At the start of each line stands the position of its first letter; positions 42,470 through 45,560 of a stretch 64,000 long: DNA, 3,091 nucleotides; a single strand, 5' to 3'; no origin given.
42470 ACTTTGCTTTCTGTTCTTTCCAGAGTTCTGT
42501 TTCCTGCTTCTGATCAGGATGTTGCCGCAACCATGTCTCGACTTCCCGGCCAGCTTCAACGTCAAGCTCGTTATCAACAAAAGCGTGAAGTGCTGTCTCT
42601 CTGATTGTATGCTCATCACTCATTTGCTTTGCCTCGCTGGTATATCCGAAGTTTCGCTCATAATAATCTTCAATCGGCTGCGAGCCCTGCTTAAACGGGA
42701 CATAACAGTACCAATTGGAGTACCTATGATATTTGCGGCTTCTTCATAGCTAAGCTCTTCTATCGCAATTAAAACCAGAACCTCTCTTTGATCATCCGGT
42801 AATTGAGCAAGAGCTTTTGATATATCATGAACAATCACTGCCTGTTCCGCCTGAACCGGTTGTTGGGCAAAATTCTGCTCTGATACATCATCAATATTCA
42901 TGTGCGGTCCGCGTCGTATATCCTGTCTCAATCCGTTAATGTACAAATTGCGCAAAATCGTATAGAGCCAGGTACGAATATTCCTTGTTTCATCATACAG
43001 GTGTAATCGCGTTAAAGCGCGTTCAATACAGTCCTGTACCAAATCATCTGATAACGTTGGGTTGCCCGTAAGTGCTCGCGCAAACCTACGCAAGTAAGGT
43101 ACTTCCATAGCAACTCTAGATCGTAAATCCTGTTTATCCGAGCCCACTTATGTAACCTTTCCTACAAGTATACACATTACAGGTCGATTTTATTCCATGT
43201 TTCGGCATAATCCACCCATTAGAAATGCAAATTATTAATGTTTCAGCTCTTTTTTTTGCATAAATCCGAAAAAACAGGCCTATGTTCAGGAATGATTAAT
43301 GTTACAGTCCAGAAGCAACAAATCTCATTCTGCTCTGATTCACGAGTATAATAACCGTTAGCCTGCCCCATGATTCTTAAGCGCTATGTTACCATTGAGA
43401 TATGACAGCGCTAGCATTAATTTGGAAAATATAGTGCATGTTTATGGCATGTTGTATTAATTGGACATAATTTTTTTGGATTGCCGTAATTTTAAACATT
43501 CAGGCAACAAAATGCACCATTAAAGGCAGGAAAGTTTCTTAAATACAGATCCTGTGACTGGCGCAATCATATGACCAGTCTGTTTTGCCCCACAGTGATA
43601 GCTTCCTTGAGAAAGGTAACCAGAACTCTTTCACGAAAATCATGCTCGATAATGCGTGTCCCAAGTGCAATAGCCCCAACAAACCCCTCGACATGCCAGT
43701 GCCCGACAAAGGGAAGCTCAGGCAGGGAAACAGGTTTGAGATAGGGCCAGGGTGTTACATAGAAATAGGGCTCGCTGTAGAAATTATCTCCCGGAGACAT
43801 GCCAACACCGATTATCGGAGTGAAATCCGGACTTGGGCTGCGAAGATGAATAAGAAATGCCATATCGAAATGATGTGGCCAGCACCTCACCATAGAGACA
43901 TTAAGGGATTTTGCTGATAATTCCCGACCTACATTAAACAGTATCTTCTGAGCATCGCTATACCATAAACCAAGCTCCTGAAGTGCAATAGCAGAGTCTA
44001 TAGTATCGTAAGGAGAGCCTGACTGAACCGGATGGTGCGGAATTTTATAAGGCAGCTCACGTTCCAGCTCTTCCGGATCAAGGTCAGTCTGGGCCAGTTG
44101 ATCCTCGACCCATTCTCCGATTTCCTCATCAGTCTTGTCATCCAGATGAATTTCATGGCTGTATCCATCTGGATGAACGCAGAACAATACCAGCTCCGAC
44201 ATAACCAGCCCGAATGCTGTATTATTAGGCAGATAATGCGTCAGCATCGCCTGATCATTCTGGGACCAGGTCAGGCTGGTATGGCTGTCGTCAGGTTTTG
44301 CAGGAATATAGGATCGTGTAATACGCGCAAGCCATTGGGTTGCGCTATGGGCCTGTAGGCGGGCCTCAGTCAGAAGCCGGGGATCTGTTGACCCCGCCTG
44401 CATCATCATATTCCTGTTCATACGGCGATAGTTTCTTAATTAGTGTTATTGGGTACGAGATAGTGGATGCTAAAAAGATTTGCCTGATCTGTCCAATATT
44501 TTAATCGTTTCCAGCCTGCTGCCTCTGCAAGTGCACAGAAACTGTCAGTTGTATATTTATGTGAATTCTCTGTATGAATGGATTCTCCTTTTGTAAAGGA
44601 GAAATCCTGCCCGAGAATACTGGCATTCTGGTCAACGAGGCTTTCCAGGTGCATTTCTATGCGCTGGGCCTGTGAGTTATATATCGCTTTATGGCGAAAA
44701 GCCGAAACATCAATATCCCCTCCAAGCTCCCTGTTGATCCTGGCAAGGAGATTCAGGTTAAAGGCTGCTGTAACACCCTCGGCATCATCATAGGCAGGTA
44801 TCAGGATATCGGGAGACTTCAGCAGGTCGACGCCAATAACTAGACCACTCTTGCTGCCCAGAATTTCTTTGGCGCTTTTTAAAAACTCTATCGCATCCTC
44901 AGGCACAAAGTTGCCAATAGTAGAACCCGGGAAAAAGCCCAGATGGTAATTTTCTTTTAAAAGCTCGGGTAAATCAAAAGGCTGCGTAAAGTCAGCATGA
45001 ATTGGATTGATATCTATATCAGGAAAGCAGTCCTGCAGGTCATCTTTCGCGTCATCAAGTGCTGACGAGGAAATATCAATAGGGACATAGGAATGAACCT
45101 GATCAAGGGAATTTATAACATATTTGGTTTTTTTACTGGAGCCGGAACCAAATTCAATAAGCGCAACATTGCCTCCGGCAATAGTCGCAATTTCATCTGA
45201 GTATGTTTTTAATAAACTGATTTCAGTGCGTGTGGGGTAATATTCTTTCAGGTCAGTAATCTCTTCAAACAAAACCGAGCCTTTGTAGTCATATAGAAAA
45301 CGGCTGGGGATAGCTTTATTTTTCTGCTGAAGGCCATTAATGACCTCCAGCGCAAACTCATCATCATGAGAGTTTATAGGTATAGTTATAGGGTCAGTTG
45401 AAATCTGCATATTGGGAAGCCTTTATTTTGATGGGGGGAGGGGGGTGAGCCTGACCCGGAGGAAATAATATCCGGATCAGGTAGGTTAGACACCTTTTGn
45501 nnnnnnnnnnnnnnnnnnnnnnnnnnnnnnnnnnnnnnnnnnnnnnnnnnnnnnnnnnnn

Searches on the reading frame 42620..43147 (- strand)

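Call 17: search_protein_families(library=pfam, proteins=[window:42620-43147:-], max_evalue=0.001)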
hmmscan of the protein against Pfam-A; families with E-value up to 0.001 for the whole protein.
window:42620-43147:- (175 aa): 5 families
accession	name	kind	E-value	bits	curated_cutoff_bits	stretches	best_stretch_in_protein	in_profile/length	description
PF22029.2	PhyR_sigma2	-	1.2e-18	67.4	27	1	12-65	1-54/55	Sigma2 domain of PhyR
PF08281.18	Sigma70_r4_2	-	1.1e-16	60.6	25.7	1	109-159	4-54/54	Sigma-70, region 4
PF04542.20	Sigma70_r2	-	4.8e-14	52.3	24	1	16-76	6-68/71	Sigma-70 region 2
PF04545.22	Sigma70_r4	-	5.3e-12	45.5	24.1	1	112-160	1-49/50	Sigma-70, region 4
PF07638.17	Sigma70_ECF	-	0.00019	21.8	21.1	1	48-160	66-180/185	ECF sigma factor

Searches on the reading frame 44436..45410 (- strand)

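Call 17: search_protein_families(library=pfam, proteins=[window:44436-45410:-], max_evalue=0.001)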
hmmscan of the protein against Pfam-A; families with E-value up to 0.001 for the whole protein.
window:44436-45410:- (324 aa): 1 family
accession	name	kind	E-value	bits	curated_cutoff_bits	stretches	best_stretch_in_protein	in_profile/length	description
PF10017.15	Methyltransf_33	-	1.2e-105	353.4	23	1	21-318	3-302/304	Histidine-specific methyltransferase, SAM-dependent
